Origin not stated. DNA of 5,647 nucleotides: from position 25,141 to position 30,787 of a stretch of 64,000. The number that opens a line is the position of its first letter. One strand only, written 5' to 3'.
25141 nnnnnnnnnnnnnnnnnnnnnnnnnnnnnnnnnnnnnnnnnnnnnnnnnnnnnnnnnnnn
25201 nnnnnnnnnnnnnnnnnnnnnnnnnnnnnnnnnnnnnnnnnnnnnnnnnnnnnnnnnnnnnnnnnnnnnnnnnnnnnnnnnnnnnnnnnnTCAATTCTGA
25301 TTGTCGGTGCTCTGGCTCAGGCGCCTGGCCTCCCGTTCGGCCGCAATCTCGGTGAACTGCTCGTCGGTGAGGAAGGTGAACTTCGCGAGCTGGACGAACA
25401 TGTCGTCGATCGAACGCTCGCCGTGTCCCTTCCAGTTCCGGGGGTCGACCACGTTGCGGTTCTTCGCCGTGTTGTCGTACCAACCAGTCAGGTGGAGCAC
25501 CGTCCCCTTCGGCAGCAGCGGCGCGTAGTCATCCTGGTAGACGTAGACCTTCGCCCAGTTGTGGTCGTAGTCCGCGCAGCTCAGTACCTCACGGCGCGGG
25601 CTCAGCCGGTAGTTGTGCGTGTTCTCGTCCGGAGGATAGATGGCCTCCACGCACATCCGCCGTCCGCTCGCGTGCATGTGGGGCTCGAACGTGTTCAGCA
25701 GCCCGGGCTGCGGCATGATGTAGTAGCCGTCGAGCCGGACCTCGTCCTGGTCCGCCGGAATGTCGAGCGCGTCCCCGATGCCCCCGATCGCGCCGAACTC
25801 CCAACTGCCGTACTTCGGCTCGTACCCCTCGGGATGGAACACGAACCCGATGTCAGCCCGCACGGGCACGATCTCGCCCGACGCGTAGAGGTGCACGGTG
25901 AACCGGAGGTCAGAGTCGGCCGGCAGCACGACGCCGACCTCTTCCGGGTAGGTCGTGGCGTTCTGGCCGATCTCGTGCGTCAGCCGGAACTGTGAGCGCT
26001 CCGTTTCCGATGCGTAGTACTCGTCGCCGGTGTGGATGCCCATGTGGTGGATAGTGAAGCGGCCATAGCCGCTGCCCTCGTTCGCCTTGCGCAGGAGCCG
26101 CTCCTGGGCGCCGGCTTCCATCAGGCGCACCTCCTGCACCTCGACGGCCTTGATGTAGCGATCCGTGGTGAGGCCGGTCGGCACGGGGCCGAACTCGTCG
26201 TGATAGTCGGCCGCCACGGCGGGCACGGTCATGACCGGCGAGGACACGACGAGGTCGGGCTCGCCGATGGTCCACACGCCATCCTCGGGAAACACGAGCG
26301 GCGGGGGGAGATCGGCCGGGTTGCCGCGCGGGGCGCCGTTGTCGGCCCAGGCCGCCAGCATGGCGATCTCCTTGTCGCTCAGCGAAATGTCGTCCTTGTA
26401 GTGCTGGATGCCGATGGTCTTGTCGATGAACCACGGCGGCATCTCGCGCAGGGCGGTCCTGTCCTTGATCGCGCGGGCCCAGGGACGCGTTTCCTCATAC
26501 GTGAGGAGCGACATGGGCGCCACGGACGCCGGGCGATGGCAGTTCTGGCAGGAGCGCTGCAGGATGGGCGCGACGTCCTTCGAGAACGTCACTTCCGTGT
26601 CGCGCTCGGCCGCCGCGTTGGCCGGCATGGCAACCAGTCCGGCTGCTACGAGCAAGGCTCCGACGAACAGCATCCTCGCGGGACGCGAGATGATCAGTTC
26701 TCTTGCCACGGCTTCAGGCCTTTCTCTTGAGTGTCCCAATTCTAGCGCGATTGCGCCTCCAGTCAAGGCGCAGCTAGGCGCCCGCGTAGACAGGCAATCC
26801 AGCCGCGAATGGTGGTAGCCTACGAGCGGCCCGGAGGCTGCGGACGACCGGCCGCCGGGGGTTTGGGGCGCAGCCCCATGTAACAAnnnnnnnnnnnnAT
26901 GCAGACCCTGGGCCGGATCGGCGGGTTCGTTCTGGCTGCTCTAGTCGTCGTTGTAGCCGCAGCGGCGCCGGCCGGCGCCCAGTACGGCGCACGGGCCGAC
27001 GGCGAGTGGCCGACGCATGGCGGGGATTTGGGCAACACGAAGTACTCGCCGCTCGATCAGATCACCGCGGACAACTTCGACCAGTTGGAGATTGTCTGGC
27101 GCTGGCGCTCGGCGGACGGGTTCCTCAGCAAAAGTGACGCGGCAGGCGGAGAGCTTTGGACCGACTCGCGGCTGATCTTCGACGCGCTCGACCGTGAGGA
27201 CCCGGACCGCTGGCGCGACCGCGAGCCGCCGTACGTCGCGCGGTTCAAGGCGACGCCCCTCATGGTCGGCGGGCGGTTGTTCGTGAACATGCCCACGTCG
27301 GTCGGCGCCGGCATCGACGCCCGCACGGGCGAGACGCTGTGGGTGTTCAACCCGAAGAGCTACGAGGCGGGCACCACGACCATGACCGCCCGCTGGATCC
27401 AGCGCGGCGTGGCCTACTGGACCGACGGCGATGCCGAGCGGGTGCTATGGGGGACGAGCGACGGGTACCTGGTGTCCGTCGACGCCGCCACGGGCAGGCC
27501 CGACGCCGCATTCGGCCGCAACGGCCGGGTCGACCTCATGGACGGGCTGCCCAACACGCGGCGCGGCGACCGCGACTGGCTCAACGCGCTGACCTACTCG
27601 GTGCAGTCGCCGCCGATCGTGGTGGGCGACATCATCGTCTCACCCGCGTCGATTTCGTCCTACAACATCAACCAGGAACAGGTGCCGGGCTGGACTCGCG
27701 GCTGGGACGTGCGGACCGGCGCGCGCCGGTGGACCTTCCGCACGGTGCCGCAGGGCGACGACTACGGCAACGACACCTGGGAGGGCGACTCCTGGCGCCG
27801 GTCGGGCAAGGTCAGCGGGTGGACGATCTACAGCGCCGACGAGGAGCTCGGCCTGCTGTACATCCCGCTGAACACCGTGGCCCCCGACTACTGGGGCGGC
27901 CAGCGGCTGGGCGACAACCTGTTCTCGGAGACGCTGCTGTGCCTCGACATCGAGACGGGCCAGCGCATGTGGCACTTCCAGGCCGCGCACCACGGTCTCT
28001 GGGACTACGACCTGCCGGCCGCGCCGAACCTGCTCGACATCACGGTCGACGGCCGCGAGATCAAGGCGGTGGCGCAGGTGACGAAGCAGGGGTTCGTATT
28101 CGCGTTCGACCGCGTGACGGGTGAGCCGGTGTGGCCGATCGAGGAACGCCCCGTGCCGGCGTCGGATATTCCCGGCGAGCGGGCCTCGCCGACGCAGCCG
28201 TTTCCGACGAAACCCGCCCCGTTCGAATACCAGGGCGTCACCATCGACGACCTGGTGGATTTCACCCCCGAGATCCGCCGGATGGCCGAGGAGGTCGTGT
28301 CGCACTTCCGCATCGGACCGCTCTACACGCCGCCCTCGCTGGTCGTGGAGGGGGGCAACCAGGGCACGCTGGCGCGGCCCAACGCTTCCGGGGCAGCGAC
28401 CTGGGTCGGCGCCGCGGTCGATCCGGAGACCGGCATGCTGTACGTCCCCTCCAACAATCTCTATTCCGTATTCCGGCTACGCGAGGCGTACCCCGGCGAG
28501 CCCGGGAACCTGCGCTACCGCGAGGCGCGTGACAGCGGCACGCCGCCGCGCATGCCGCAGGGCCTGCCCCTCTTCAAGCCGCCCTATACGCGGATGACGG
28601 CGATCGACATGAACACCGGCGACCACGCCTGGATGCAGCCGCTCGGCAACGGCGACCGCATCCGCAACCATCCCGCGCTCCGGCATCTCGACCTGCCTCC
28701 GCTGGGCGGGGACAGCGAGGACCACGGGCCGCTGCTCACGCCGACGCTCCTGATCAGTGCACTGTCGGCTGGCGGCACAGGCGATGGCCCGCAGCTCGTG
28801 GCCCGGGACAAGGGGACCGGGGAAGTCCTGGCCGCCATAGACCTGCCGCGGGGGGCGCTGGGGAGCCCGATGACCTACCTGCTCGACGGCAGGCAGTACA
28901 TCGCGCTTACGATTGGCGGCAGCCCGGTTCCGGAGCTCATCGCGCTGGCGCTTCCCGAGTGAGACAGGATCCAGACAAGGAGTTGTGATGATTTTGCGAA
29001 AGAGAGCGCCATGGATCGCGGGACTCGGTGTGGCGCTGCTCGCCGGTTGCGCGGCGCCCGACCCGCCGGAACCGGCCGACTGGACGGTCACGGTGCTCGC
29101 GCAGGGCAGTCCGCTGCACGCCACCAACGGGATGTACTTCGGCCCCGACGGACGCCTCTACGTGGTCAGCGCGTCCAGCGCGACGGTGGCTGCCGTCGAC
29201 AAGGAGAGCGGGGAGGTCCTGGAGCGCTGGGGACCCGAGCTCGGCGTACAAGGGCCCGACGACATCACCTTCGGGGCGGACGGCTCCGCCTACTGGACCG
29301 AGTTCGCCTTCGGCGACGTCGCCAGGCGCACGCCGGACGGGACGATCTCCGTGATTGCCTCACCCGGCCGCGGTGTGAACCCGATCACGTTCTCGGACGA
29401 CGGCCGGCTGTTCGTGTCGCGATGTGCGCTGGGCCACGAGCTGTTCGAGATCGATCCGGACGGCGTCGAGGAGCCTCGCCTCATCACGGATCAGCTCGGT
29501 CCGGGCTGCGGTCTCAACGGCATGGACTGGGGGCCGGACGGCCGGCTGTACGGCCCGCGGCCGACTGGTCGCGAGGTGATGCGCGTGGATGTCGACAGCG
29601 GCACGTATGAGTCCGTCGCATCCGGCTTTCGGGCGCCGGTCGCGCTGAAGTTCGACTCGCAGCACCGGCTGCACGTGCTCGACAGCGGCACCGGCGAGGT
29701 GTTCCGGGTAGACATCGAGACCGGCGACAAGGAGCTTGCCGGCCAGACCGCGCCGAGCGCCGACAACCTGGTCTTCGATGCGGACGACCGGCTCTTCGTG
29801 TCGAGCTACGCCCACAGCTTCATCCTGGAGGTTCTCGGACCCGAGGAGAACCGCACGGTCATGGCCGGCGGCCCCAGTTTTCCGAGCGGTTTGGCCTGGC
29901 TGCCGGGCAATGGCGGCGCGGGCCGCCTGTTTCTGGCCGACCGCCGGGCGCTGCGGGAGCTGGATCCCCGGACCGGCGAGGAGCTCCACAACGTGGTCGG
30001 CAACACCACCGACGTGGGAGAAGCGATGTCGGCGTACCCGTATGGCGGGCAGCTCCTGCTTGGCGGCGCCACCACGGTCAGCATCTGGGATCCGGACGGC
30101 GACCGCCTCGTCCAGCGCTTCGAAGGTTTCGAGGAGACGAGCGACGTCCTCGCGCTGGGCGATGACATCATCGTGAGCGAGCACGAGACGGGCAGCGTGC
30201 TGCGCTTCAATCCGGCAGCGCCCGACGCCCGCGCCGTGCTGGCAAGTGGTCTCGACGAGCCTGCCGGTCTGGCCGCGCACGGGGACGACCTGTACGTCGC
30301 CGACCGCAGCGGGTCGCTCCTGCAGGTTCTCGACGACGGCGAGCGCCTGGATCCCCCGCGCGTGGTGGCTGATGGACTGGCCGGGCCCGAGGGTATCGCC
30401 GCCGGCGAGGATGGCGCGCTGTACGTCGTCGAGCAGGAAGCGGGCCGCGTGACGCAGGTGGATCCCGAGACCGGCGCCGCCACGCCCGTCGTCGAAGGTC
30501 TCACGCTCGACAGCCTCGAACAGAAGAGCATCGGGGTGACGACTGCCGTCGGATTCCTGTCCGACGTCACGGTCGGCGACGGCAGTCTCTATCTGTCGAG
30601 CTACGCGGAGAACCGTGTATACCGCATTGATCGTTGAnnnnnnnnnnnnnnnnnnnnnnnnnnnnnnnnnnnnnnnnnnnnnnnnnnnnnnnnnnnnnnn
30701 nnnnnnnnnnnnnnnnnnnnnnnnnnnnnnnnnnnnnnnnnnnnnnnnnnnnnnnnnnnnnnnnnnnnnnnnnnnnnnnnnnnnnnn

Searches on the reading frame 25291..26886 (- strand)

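Call 17: search_protein_families(library=pfam, proteins=[window:25291-26886:-], max_evalue=1)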
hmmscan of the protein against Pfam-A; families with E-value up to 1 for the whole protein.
window:25291-26886:- (531 aa): 3 families
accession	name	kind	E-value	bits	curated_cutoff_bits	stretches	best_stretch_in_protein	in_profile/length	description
PF14376.11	Haem_bd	-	0.016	15.6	27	1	94-124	23-53/133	Haem-binding domain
PF13442.11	Cytochrome_CBB3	-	0.11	13.3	27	1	107-180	8-67/68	Cytochrome C oxidase, cbb3-type, subunit III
PF22297.1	PccH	-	0.26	11.8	24.4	1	100-122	1-23/133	PccH Cytochrome c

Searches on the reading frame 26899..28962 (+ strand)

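Call 21: search_protein_families(library=pfam, proteins=[window:26899-28962:+], max_evalue=0.001)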
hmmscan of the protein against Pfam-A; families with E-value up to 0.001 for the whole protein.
window:26899-28962:+ (687 aa): 2 families
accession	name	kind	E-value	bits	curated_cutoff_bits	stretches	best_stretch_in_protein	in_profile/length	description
PF01011.28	PQQ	-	1.8e-175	585.5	26.7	1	37-668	1-595/595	Glucose/ethanol/alcohol dehydrogenase, beta-propeller domain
PF13360.13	PQQ_2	-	7.8e-14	52.3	27.6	1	113-201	62-140/233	Outer membrane protein assembly factor BamB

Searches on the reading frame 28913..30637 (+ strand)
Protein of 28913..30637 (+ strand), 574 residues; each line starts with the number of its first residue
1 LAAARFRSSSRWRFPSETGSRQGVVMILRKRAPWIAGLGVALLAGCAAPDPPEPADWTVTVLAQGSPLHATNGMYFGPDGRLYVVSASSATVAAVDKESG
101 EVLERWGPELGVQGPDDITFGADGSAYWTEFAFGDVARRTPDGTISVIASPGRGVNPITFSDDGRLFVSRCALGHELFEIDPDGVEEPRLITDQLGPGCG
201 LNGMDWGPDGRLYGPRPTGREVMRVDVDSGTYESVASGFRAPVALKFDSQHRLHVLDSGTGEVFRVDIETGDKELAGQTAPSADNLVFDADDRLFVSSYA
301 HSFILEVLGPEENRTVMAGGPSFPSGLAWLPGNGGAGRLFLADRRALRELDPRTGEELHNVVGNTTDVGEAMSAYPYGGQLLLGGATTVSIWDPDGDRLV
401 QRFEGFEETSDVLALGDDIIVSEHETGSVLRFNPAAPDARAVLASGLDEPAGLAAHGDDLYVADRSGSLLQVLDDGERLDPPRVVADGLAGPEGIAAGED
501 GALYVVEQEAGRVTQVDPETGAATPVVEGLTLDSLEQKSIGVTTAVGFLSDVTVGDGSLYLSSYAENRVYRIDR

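Call 21: search_protein_families(library=pfam, proteins=[window:28913-30637:+], max_evalue=0.001)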
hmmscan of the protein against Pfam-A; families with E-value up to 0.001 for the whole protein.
window:28913-30637:+ (574 aa): 7 families
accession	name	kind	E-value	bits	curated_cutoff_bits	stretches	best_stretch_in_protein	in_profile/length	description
PF24684.1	Vgb_lyase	-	3.2e-12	46.3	50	1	72-268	16-209/290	Virginiamycin B lyase family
PF08450.18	SGL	-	2.4e-11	44.2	26.3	0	65-169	130-243/246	SMP-30/Gluconolactonase/LRE-like region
PF21959.2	DUF6923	-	6.2e-10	39.7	27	0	153-271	87-206/234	Repeat of unknown function (DUF6923)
PF01436.27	NHL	-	2.6e-09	37.1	20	0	447-472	1-27/28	NHL repeat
PF13360.13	PQQ_2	-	9.9e-07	29.1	27.6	0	343-522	81-228/233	Outer membrane protein assembly factor BamB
PF20067.5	SSL_N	-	0.00012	22.3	18.9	0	486-505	17-36/46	Strictosidine synthase-like, N-terminal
PF25021.1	TEN_NHL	-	0.00048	19.7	27.1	0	489-572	30-99/357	Teneurin NHL domain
